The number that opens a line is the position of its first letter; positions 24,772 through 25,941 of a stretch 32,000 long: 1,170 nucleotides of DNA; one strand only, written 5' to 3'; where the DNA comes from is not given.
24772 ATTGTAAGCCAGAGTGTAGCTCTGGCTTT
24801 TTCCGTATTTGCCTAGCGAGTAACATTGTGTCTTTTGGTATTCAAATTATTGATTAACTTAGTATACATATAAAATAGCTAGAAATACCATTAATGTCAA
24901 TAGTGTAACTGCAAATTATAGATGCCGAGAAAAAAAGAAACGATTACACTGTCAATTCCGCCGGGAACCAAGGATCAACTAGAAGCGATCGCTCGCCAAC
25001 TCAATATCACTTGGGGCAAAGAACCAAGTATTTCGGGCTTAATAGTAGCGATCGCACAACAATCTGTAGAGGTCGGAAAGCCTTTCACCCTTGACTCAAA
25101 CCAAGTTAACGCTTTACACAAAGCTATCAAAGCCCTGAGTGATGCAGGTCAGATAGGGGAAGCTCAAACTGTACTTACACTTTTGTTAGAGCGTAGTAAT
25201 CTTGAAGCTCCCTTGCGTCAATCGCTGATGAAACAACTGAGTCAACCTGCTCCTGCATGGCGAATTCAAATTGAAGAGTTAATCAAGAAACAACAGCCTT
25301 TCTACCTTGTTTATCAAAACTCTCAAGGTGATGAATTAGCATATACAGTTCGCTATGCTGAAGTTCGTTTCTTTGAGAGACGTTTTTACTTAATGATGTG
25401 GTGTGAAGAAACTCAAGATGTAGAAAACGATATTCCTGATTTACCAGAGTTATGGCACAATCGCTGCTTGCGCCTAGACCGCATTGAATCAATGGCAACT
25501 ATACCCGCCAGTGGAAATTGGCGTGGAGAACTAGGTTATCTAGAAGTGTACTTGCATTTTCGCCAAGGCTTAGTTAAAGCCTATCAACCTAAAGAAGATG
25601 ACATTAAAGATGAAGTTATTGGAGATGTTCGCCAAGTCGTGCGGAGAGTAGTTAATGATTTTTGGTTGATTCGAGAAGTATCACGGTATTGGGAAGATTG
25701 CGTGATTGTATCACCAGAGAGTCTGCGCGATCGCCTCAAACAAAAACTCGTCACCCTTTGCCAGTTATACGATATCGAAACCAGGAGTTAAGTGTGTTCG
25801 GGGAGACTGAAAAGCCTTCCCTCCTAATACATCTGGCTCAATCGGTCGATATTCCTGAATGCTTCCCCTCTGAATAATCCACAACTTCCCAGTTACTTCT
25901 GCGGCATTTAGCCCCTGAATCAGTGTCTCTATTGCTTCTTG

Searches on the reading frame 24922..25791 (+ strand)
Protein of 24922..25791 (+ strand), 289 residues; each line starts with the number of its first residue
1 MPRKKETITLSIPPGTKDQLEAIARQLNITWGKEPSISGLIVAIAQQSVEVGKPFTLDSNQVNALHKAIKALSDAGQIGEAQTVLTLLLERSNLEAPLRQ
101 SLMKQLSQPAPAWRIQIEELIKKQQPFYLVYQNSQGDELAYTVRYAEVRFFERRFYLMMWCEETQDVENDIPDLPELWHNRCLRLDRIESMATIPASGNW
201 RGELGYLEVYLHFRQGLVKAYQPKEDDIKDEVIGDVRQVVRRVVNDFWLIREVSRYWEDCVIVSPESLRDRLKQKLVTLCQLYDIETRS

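Call 10: search_protein_families(library=pfam, proteins=[window:24922-25791:+], max_evalue=0.01)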
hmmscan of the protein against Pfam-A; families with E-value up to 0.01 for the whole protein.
window:24922-25791:+ (289 aa): 2 families
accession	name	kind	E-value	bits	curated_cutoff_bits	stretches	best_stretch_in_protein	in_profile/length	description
PF25583.1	WCX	-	5.9e-05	23.8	23.9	1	237-276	33-72/76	WCX domain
PF13280.12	WYL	-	0.00027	21.3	21.8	1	117-189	6-66/70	WYL domain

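Call 17: find_homologous_proteins(query=window:24922-25791:+)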
Query window:24922-25791:+ (289 aa): 766 proteins with E <= 0.001 among 2302 candidates; the best 120 are listed.
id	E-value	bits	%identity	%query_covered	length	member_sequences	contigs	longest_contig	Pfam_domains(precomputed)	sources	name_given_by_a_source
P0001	1.8e-187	639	98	100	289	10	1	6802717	-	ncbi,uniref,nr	ncbi:hypothetical protein ANSO36C_34920 [Nostoc cf. commune SO-36]|uniref:WYL domain-containing prot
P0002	1.4e-179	614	94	100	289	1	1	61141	-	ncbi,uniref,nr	ncbi:helix-turn-helix transcriptional regulator [Nostoc sp. MG11]|uniref:helix-turn-helix transcript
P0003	1.1e-165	568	88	100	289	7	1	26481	PF25583.2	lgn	-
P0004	7.6e-153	526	81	100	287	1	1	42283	-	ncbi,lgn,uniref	ncbi:helix-turn-helix transcriptional regulator [Nostoc sp.]|uniref:helix-turn-helix transcriptional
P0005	1.9e-152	524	81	100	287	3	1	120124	PF25583.2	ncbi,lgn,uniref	ncbi:helix-turn-helix transcriptional regulator [Nostoc sp.]|uniref:helix-turn-helix transcriptional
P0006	4.9e-150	517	79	100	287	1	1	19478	PF25583.2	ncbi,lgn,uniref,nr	ncbi:transcriptional regulator [Nostoc minutum NIES-26]|uniref:Transcriptional regulator n=1 Tax=Nos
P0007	8.2e-150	516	81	100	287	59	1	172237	-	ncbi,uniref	ncbi:helix-turn-helix transcriptional regulator [Nostoc sp. CALU 546]|uniref:helix-turn-helix transc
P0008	1.1e-148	512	79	100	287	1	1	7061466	-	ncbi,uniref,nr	ncbi:helix-turn-helix transcriptional regulator [Nostoc sp. 'Lobaria pulmonaria (5183) cyanobiont']|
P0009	1.5e-146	505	78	100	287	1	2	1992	-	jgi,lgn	-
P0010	2.7e-146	504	78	100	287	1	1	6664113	-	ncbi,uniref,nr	ncbi:MAG: hypothetical protein N4J56_000998 [Chroococcidiopsis sp. SAG 2025]|uniref:WYL domain-conta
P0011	4.3e-146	504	78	100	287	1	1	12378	PF25583.2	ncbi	-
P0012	5.0e-146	503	76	100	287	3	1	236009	PF25583.2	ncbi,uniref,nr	ncbi:WYL domain-containing protein [Scytonema millei]|uniref:WYL domain-containing protein n=1 Tax=S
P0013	1.1e-145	502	77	100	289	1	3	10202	PF25583.2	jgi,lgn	jgi:predicted DNA-binding transcriptional regulator YafY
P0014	1.3e-145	502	79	100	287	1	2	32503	PF25583.2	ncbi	ncbi:MAG: WCX domain-containing protein [Nostoc sp.]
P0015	2.1e-145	501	79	100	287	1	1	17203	-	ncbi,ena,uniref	ncbi:transcriptional regulator [uncultured Nostoc sp.]|uniref:transcriptional regulator n=1 Tax=uncu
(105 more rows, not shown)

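Call 21: find_related_loci(query=A1, collection=genome_contigs, flank=6000)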
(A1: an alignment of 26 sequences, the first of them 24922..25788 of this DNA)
Query A1 (289 aa) in genome_contigs; peptide patterns used: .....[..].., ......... (x = any residue, [..] = any of these).
185 stretches matched a pattern; 130 encode a relative of the query (tblastn E <= 1e-3); the best 80 are kept; 80 distinct loci.
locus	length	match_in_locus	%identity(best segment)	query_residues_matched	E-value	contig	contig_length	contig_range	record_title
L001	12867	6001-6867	98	1-289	0e+0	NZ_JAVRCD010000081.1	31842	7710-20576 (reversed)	MAG: Nostoc sp. DedQUE08 contig_81, whole genome shotgun sequence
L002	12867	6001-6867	95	1-289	0e+0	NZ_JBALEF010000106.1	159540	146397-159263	MAG: Nostoc sp. isolate P6447 bin 3 NODE_26_length_159540_cov_53.687905, whole genome shotgun sequence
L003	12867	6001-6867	94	1-289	6e-179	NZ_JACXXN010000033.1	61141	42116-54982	Nostoc sp. MG11 NODE_33_length_61141_cov_8.454819, whole genome shotgun sequence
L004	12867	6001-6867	90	1-289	1e-171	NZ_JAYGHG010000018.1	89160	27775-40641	Nodularia harveyana UHCC-0300 NODE_18_length_89160_cov_33.052127, whole genome shotgun sequence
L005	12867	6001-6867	88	1-289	2e-169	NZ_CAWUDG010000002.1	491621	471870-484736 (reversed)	Anabaena sp. CCY 0017 isolate Anabaena CCY 0017 NODE_2_length_491621_cov_204.900215, whole genome shotgun sequence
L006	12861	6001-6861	83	1-289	4e-161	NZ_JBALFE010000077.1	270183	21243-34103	MAG: Nostoc sp. isolate P943 bin 5 NODE_5_length_270183_cov_55.210668, whole genome shotgun sequence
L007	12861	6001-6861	83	1-289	3e-160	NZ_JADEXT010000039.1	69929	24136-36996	Nostoc sp. LEGE 12447 NODE_68_length_6, whole genome shotgun sequence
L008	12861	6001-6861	82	1-289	1e-159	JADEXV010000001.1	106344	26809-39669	Nostocales cyanobacterium LEGE 12452 NODE_11_length_106344_cov_4.7313, whole genome shotgun sequence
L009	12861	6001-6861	81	1-289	7e-158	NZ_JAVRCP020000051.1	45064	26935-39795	MAG: Nostoc sp. DedVER02 Nostoc_sp_DedVER02_51, whole genome shotgun sequence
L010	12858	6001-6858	82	1-288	7e-158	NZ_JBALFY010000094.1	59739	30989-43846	MAG: Nostoc sp. isolate S62 bin 9 NODE_44_length_59739_cov_32.163772, whole genome shotgun sequence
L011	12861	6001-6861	82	1-289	1e-157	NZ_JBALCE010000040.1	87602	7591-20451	MAG: Nostoc sp. isolate P10324 bin 2 NODE_32_length_87602_cov_8.876970, whole genome shotgun sequence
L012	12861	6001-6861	81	1-289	2e-156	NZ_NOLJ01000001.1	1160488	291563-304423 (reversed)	Nostoc sp. 'Peltigera membranacea cyanobiont' 210A scaffold1, whole genome shotgun sequence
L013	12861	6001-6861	80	1-289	4e-156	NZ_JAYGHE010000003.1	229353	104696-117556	Nostoc sp. UHCC 0252 00003__length=229353, whole genome shotgun sequence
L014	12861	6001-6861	80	1-289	6e-156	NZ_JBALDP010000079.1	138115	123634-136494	MAG: Nostoc sp. isolate P2090 bin 22 NODE_65_length_138115_cov_114.963440, whole genome shotgun sequence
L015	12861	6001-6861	80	1-289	5e-156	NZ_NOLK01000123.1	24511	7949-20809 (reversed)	Nostoc sp. 'Peltigera membranacea cyanobiont' 232 scaffold123, whole genome shotgun sequence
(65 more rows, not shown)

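Call 31: search_protein_families(library=ncbifam, proteins=[window:24922-25791:+], max_evalue=0.1)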
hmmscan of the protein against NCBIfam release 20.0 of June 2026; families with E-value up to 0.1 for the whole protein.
window:24922-25791:+ (289 aa): 0 families

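Call 69: find_encoding_contigs(protein=window:24922-25791:+, flank=1000, max_places=3)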
Protein window:24922-25791:+ (289 aa): 24 contigs read that carry it; 2 places shown.
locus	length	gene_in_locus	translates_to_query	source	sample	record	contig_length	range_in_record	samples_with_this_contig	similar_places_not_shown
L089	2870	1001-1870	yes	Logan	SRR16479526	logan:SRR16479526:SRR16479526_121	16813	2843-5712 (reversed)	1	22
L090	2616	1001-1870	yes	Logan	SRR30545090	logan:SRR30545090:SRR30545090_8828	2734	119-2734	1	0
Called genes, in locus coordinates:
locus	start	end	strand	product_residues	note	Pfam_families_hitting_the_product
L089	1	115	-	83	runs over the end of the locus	PF04255:DUF433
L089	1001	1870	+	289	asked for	-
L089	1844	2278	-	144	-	PF18480:DUF5615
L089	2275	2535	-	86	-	PF04255:DUF433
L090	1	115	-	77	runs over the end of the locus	?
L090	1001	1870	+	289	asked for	-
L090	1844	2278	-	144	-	PF18480:DUF5615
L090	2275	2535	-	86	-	PF04255:DUF433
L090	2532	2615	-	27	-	?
